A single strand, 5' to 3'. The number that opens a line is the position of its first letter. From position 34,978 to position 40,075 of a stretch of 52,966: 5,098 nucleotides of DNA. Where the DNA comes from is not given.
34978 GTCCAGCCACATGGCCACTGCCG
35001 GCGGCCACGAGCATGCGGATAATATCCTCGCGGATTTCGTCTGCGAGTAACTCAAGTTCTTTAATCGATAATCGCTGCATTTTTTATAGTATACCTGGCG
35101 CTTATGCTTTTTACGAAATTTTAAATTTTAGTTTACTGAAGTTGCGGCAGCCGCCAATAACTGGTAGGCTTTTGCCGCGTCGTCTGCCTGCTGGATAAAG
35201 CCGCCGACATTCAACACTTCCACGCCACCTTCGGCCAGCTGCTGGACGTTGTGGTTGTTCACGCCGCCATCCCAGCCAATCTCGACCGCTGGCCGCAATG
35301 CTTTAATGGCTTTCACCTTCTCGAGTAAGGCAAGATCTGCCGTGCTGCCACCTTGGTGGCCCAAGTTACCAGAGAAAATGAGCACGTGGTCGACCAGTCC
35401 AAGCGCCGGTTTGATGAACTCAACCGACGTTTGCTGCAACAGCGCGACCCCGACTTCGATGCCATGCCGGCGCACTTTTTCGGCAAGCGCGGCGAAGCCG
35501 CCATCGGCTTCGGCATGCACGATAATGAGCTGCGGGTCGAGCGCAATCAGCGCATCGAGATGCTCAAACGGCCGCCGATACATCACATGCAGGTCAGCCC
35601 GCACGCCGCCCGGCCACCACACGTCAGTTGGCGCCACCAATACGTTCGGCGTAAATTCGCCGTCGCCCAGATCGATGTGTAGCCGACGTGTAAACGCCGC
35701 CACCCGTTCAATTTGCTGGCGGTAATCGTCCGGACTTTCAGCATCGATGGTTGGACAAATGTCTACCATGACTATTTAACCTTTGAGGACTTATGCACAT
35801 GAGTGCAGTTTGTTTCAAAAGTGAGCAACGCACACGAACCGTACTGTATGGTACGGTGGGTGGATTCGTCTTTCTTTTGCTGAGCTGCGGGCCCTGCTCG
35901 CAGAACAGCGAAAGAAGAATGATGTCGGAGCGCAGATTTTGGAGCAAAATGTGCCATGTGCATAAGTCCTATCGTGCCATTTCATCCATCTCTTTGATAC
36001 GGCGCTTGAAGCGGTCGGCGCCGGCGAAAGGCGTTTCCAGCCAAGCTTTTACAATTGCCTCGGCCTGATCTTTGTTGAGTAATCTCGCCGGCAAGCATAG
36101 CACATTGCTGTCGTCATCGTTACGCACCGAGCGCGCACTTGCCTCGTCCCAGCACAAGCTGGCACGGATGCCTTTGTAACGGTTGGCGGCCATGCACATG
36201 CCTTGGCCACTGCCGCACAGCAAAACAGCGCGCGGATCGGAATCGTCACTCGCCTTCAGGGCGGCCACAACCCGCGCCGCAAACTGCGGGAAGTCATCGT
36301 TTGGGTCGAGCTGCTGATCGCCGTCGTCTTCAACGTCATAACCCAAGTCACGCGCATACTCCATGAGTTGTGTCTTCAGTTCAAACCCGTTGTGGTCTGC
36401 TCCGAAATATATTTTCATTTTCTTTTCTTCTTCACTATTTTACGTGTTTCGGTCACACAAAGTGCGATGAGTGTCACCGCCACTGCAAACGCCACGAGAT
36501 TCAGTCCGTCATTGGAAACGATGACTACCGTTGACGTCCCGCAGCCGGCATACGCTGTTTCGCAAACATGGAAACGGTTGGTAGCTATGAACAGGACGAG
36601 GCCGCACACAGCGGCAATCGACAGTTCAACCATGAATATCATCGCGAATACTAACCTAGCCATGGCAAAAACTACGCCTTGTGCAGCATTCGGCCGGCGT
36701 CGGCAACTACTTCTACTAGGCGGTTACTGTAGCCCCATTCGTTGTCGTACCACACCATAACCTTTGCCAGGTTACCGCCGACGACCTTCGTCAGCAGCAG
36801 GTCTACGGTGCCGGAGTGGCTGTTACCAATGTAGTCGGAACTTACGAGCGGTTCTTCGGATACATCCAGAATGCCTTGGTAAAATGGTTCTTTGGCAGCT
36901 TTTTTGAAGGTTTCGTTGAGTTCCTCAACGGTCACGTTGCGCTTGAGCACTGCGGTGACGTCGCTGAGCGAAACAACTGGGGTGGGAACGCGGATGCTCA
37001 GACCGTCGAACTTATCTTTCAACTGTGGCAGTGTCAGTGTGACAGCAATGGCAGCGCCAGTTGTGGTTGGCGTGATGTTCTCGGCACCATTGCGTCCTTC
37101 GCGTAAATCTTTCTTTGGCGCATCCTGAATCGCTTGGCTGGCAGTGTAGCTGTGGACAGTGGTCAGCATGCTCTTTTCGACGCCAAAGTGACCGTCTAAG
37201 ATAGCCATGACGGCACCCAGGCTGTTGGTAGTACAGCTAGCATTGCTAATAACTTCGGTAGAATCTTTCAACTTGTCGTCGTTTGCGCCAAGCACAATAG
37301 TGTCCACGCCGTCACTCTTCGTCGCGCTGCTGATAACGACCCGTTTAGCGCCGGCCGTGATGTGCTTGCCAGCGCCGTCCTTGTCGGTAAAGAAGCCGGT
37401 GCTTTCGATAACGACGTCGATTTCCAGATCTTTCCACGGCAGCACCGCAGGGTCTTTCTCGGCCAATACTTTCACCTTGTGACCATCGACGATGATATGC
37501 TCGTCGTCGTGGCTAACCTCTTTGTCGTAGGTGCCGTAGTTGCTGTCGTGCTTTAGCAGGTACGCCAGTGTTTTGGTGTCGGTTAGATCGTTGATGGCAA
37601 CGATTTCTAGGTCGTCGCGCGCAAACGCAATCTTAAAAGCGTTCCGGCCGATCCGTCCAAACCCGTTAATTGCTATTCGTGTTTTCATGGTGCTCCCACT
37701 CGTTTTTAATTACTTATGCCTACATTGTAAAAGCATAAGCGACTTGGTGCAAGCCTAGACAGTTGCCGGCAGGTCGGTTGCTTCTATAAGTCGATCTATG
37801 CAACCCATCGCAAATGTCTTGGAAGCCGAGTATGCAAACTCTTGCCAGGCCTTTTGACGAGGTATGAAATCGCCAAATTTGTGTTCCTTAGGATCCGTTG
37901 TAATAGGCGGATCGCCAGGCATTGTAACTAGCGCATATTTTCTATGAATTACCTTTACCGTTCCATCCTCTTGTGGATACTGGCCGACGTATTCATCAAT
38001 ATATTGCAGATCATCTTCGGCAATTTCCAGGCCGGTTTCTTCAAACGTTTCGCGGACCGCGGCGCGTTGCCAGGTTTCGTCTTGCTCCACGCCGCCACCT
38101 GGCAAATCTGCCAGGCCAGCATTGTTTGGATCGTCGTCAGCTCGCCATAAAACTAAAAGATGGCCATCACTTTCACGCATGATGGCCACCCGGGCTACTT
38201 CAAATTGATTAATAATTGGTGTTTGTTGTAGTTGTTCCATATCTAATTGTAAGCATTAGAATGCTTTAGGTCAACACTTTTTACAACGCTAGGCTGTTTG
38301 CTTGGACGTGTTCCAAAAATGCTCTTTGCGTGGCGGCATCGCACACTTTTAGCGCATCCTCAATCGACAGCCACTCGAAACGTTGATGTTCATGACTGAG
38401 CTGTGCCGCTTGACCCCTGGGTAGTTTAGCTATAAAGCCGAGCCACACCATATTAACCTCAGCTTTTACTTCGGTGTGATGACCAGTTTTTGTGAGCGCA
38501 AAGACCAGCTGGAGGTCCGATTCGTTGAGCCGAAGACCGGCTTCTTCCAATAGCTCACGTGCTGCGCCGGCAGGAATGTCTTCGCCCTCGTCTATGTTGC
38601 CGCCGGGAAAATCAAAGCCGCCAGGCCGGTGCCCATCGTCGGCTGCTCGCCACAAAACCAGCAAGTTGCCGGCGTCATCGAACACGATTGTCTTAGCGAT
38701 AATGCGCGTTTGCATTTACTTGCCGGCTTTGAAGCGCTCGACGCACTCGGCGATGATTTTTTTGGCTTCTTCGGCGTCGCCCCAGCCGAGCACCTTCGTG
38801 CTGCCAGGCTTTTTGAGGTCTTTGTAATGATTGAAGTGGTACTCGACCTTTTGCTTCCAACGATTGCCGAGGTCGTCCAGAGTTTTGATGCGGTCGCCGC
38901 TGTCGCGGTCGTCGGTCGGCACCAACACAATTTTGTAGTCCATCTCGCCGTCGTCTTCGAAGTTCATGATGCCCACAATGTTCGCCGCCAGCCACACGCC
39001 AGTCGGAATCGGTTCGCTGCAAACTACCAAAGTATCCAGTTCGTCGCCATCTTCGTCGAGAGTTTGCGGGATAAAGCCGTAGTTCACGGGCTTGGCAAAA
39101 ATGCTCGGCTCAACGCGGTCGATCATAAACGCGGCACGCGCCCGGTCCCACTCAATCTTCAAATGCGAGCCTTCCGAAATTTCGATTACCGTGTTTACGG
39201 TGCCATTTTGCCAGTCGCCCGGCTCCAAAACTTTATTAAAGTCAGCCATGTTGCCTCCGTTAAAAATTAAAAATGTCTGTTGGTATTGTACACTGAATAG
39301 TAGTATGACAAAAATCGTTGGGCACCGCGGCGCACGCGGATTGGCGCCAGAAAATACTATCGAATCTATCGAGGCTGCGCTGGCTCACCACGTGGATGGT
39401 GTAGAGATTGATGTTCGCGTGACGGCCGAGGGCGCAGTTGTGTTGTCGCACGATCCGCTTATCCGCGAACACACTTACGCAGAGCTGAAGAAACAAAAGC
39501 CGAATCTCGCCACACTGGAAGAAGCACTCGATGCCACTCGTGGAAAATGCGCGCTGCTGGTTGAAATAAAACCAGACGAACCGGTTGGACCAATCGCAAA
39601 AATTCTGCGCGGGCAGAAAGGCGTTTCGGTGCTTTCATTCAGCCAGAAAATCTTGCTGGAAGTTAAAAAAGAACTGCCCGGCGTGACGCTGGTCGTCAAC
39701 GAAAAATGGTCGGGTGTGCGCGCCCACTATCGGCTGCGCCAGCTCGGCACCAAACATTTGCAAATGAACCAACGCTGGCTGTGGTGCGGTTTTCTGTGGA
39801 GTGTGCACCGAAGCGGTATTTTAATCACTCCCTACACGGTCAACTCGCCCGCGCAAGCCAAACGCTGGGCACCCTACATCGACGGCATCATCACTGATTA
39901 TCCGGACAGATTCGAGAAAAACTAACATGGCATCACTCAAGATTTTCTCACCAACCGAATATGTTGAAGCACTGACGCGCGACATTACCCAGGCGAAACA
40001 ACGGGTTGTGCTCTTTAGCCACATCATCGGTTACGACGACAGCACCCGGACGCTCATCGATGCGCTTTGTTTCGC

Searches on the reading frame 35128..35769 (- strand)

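Call 73: search_protein_families(library=pfam, proteins=[window:35128-35769:-], max_evalue=0.01)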
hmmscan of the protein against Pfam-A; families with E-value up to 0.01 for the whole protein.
window:35128-35769:- (213 aa): 2 families
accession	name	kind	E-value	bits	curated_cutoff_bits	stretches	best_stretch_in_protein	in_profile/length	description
PF00834.25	Ribul_P_3_epim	-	7.8e-26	91.1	21.1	1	4-190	2-195/198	Ribulose-phosphate 3 epimerase family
PF01729.25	QRPTase_C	-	0.0019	18.4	23.1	1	150-195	116-161/169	Quinolinate phosphoribosyl transferase, C-terminal domain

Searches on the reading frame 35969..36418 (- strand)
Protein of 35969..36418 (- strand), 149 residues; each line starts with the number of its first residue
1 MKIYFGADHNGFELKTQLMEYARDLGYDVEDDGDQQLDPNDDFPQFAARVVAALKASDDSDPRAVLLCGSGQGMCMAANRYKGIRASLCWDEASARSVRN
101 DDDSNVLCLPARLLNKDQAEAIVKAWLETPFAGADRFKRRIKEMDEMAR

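Call 73: search_protein_families(library=pfam, proteins=[window:35969-36418:-], max_evalue=0.01)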
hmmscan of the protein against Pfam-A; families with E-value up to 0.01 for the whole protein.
window:35969-36418:- (149 aa): 1 family
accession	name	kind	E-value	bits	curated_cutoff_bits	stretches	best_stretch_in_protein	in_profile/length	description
PF02502.23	LacAB_rpiB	-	3.6e-42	144.1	24.7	1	3-143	1-137/138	Ribose/Galactose Isomerase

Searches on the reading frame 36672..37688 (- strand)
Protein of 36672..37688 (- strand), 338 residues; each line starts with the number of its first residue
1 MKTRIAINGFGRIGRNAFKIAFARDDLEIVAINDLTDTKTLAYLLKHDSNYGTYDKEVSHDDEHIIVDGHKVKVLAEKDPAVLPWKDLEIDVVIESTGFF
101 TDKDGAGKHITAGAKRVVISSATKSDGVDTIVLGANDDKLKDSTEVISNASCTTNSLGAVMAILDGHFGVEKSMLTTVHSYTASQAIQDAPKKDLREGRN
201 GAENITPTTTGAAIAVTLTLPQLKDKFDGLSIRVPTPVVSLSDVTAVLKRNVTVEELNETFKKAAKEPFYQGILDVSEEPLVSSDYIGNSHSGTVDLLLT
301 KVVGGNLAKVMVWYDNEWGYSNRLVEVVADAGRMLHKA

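Call 73: search_protein_families(library=pfam, proteins=[window:36672-37688:-], max_evalue=0.01)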
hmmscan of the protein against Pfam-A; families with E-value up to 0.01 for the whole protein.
window:36672-37688:- (338 aa): 3 families
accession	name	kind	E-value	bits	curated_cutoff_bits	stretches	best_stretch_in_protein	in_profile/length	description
PF02800.25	Gp_dh_C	-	3.6e-50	170.1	24.4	1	160-314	4-158/158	Glyceraldehyde 3-phosphate dehydrogenase, C-terminal domain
PF00044.30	Gp_dh_N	-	3.8e-40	136.7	31.7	1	4-103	2-101/101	Glyceraldehyde 3-phosphate dehydrogenase, NAD binding domain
PF01113.26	DapB_N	-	0.0038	17.7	25.6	0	4-68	2-67/124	Dihydrodipicolinate reductase, N-terminus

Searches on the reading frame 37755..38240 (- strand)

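Call 97: search_protein_families(library=pfam, proteins=[window:37755-38240:-], max_evalue=0.0001)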
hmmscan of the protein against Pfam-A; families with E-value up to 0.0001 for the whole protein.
window:37755-38240:- (161 aa): 1 family
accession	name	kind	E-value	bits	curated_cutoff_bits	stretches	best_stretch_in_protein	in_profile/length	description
PF00293.34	NUDIX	-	4.9e-17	62.6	21.1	1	15-131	4-118/134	NUDIX domain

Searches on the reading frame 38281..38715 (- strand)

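Call 97: search_protein_families(library=pfam, proteins=[window:38281-38715:-], max_evalue=0.0001)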
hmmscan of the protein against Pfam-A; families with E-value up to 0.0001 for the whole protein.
window:38281-38715:- (144 aa): 1 family
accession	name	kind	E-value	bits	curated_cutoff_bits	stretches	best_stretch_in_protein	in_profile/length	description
PF00293.34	NUDIX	-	3.5e-17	63.1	21.1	1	7-135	6-132/134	NUDIX domain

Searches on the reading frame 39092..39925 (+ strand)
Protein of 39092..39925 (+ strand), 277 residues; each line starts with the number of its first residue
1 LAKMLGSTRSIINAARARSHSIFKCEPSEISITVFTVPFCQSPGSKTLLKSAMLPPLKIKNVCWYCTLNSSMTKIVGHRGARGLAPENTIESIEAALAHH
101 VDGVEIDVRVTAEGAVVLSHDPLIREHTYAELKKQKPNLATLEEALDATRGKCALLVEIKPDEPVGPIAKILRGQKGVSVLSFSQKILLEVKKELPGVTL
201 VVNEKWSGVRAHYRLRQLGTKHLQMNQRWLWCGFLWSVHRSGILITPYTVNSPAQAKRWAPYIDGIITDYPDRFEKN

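Call 97: search_protein_families(library=pfam, proteins=[window:39092-39925:+], max_evalue=0.0001)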
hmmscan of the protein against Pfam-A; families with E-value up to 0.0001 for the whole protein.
window:39092-39925:+ (277 aa): 1 family
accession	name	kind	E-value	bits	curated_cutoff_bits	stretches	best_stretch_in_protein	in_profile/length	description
PF03009.23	GDPD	-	4.9e-22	79.7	23.6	1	78-272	1-243/244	Glycerophosphoryl diester phosphodiesterase family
